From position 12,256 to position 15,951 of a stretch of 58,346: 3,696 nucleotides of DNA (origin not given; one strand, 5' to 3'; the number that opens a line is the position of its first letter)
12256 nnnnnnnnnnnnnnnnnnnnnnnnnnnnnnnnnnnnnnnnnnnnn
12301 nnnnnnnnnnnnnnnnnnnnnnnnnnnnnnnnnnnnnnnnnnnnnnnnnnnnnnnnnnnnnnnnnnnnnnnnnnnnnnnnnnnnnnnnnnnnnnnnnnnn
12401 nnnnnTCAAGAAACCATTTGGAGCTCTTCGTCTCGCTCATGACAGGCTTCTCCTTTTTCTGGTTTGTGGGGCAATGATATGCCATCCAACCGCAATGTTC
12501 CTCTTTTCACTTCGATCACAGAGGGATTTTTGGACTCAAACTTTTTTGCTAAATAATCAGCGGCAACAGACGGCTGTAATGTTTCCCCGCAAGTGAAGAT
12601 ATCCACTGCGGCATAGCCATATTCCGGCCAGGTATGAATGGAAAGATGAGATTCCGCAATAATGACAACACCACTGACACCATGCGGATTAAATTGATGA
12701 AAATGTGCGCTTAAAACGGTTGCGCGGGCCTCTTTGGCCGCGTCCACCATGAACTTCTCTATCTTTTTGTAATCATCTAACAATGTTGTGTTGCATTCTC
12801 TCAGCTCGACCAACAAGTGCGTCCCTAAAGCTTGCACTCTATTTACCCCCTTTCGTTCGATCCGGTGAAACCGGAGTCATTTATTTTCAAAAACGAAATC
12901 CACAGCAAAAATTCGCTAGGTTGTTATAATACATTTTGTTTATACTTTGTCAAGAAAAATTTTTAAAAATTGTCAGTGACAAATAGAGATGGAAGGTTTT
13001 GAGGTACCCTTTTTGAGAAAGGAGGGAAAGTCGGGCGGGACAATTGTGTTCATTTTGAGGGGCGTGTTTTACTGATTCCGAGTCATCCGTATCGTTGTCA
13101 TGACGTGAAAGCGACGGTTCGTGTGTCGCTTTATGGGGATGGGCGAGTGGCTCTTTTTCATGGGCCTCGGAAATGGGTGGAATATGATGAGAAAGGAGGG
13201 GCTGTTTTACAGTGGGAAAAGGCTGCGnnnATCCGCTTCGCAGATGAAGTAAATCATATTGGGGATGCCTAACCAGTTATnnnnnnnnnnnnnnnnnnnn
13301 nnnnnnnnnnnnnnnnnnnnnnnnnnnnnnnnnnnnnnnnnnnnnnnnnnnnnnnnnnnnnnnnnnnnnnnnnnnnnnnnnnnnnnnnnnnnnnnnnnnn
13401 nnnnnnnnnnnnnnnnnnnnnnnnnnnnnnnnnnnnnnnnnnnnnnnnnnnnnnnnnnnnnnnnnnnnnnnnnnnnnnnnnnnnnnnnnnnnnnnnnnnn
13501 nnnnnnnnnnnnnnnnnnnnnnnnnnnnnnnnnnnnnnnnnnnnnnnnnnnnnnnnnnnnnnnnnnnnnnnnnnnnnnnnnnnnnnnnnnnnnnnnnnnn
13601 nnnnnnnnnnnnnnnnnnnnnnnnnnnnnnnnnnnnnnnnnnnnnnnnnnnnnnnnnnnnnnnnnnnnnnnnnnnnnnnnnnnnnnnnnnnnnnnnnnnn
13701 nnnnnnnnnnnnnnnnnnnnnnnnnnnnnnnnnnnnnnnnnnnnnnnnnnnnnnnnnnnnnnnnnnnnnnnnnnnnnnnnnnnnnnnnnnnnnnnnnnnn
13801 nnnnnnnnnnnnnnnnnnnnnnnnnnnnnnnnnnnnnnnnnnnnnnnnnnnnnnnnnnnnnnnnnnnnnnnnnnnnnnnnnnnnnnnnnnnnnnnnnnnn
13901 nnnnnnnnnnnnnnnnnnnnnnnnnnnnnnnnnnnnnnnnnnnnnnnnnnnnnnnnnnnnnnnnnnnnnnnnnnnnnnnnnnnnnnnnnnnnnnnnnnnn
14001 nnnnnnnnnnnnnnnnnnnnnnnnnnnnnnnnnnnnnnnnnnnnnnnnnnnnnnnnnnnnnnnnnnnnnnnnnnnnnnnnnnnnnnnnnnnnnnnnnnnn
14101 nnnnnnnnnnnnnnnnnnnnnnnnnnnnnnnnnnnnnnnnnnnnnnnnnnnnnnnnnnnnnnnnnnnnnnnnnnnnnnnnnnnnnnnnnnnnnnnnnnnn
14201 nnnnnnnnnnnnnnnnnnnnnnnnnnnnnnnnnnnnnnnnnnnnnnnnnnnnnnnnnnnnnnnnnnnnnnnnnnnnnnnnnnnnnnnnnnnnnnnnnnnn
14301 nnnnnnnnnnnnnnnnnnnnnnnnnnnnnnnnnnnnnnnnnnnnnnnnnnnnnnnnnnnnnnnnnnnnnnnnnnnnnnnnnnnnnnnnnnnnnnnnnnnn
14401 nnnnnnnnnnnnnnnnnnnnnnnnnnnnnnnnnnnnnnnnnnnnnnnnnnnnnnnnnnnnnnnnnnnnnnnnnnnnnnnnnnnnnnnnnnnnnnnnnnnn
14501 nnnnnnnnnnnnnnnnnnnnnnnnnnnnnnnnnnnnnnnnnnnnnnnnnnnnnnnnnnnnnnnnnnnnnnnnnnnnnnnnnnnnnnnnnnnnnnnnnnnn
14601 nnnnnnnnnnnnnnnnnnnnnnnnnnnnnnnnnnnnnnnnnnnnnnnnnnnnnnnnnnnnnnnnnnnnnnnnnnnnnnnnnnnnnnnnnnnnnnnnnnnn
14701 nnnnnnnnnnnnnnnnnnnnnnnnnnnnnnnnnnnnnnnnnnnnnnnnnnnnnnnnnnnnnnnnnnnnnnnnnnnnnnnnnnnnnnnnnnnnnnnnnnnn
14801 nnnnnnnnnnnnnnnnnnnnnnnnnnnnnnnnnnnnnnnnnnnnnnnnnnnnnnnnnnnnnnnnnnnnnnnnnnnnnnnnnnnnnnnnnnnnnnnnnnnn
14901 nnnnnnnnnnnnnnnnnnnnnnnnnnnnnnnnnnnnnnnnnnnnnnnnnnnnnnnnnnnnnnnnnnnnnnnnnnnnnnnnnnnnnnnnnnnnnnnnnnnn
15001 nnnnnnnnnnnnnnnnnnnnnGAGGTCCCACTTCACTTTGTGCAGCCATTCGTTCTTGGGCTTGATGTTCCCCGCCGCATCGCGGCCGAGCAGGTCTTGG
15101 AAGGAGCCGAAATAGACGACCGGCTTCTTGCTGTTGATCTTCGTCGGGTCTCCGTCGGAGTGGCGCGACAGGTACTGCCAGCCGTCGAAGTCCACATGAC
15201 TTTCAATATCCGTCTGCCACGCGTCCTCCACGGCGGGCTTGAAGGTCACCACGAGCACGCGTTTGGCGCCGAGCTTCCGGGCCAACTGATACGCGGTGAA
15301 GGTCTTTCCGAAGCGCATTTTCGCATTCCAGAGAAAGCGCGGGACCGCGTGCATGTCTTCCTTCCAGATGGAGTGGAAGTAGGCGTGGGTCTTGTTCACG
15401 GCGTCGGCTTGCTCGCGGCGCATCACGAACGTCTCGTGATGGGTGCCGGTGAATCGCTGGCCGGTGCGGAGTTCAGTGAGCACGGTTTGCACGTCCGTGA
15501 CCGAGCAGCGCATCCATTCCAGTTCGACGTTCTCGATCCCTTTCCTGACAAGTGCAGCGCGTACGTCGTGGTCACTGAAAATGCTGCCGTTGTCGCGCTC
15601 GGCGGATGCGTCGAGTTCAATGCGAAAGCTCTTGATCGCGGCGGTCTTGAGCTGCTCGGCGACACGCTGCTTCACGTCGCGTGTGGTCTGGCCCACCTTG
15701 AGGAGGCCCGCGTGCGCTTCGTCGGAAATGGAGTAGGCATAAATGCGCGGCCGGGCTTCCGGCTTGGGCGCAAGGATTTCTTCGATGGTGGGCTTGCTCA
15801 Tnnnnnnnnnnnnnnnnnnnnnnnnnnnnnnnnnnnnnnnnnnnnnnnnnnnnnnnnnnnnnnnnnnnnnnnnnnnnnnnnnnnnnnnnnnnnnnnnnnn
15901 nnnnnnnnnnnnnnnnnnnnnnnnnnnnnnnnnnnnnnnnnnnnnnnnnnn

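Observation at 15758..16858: Fic gene sits between a duplicated 17-codon copy of the helicase N-terminus and the helicase gene, with overlapping stop/start codons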

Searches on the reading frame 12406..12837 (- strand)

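Call 66: search_protein_families(library=pfam, proteins=[window:12406-12837:-], max_evalue=0.01)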
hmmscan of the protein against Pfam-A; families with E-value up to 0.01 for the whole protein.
window:12406-12837:- (143 aa): 1 family
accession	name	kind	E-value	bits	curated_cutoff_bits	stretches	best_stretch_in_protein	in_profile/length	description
PF02675.21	AdoMet_dc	-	1.8e-43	147.7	25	1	7-113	1-107/107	S-adenosylmethionine decarboxylase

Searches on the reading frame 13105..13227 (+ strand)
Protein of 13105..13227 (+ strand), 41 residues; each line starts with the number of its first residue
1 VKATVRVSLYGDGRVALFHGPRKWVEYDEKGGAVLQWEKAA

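Call 69: search_dna_similar(query=window:13105-13227:+, collection=plasmids, mode=protein, max_evalue=0.01, max_rows=8)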
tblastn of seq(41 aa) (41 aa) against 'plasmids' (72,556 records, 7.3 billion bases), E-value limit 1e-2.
Records with a match: 2; places in all: 2; records where one place covers at least 80% of the query: 2.
Best place of each record, by identity: <60% 2.
By first word of the organism name: Methylosinus 2.
By predicted mobility (MOB-suite, as given by PLSDB): non-mobilizable 2.
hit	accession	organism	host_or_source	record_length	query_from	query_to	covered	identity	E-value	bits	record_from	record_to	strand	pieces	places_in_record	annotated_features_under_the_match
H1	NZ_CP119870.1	Methylosinus trichosporium OB3b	Whole Organism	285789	1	36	88%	55.6%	4e-4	42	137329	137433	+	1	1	hypothetical protein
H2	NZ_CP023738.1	Methylosinus trichosporium OB3b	isolate,soil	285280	1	36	88%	55.6%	4e-4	42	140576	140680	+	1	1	hypothetical protein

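Call 71: get_annotated_region(hit=H1, flank=2500)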
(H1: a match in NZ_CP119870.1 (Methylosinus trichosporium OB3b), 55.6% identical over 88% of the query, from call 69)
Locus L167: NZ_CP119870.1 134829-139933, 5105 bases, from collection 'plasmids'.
description: Methylosinus trichosporium OB3b plasmid pOB3b_01, complete sequence
organism: Methylosinus trichosporium OB3b (NCBI taxid 595536)
taxonomy: Bacteria; Pseudomonadota; Alphaproteobacteria; Hyphomicrobiales; Methylocystaceae; Methylosinus; Methylosinus trichosporium; Methylosinus trichosporium OB3b
host: -; source: Whole Organism; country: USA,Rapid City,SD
typing (MOB-suite, as given by PLSDB): non-mobilizable
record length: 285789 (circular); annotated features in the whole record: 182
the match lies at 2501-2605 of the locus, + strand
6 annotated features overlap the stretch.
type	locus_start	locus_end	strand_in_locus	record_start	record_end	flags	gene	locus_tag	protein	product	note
CDS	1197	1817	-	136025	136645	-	-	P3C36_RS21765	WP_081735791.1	transposase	GO:0006313 - DNA transposition [Evidence IEA]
CDS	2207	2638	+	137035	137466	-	-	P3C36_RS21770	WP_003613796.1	hypothetical protein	-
CDS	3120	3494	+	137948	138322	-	-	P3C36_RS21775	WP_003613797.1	response regulator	GO:0000160 - phosphorelay signal transduction system [Evidence IEA]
CDS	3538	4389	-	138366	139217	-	-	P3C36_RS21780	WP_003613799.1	ParA family protein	-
CDS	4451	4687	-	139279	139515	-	-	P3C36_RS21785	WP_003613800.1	hypothetical protein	-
CDS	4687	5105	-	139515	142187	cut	-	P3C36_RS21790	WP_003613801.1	chemotaxis protein CheA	GO:0006935 - chemotaxis [Evidence IEA]; GO:0007165 - signal transduction [Evidence IEA]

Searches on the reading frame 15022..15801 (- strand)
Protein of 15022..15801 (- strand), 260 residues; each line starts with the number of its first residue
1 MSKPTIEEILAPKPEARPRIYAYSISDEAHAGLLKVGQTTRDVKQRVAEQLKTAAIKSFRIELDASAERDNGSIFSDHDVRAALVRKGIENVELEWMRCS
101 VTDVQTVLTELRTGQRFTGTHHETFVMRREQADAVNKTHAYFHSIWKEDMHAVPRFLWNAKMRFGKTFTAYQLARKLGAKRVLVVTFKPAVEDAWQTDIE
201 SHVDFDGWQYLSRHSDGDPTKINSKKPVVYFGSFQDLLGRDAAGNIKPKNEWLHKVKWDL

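Call 33: find_related_loci(query=window:15022-15801:-, collection=metagenome_contigs, flank=9000)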
Query window:15022-15801:- (260 aa) in metagenome_contigs; peptide patterns used: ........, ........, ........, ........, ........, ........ (x = any residue, [..] = any of these).
600 stretches matched a pattern (row limit reached: there are more); 565 encode a relative of the query (tblastn E <= 1e-3); the best 80 are kept; 80 distinct loci.
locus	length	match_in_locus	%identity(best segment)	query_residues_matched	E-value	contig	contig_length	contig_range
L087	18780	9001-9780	87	1-260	5e-158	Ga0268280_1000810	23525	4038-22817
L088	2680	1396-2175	86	1-260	8e-166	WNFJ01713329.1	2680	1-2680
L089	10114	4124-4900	87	1-260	3e-156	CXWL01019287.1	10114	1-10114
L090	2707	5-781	86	1-260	5e-165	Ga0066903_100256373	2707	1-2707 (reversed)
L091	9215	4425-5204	84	1-260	5e-156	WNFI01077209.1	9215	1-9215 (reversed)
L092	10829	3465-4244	87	1-260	1e-155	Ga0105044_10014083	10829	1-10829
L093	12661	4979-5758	85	1-260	5e-155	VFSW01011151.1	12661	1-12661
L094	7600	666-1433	86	5-260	7e-155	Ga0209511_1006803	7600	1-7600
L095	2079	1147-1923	86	1-260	2e-166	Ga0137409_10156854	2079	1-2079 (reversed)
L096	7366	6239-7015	86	1-260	1e-154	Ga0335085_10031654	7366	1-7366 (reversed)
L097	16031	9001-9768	86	5-260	2e-154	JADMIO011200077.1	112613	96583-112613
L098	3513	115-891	86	1-260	1e-160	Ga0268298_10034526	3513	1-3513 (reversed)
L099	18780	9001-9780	85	1-260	3e-154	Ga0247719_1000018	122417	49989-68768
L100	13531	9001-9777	85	1-260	4e-154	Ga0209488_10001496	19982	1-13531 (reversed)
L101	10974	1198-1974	85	1-260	4e-154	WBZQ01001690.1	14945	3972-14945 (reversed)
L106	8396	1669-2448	83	1-260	9e-154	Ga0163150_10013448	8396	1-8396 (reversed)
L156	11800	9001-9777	83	1-260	7e-150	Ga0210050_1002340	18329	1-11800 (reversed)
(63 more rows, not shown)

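Call 48: search_protein_families(library=pfam, proteins=[L106:964-1206:+, L106:1203-1610:+, L156:3449-6253:+, L156:6235-7419:+], max_evalue=0.001)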
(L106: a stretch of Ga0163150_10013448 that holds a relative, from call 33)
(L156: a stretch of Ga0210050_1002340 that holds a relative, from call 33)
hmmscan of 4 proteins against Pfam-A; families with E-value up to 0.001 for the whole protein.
L106:964-1206:+ (80 aa): 1 family
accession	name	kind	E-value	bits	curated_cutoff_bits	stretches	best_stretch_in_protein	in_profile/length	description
PF01954.22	AF2212-like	-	0.00079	20.3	21.6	1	1-38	1-36/59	AF2212-like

L106:1203-1610:+ (135 aa): 1 family
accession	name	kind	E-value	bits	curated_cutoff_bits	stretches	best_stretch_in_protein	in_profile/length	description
PF01850.27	PIN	-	7e-08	33.5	23.6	1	2-126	1-119/120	PIN domain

L156:3449-6253:+ (934 aa): 6 families
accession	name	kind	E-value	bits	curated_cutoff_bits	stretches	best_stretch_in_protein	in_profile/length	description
PF13304.12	AAA_21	-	9.4e-11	42.8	27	1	813-873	239-301/304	AAA domain, putative AbiEii toxin, Type IV TA system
PF02463.25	SMC_N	-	4.6e-10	39.7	40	1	342-392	18-67/220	RecF/RecN/SMC N terminal domain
PF13175.12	AAA_15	-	4.8e-06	26.9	32.1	1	343-626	18-266/374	AAA ATPase domain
PF13476.12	AAA_23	-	0.00022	22.4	27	0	332-607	10-194/201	AAA domain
PF02811.25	PHP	-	0.00043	21.1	26.4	0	94-168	18-90/164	PHP domain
PF13555.12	AAA_29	-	0.0007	19.7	27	0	337-372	10-46/61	P-loop containing region of AAA domain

L156:6235-7419:+ (394 aa): 2 families
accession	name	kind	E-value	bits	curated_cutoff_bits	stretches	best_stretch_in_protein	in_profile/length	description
PF04326.19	SLFN_AlbA_2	-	1.7e-21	77.4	25.3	1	14-127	1-117/118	Schlafen, AlbA_2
PF13749.12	HATPase_c_4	-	1.9e-12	47.4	26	1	297-361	2-68/89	Putative ATP-dependent DNA helicase recG C-terminal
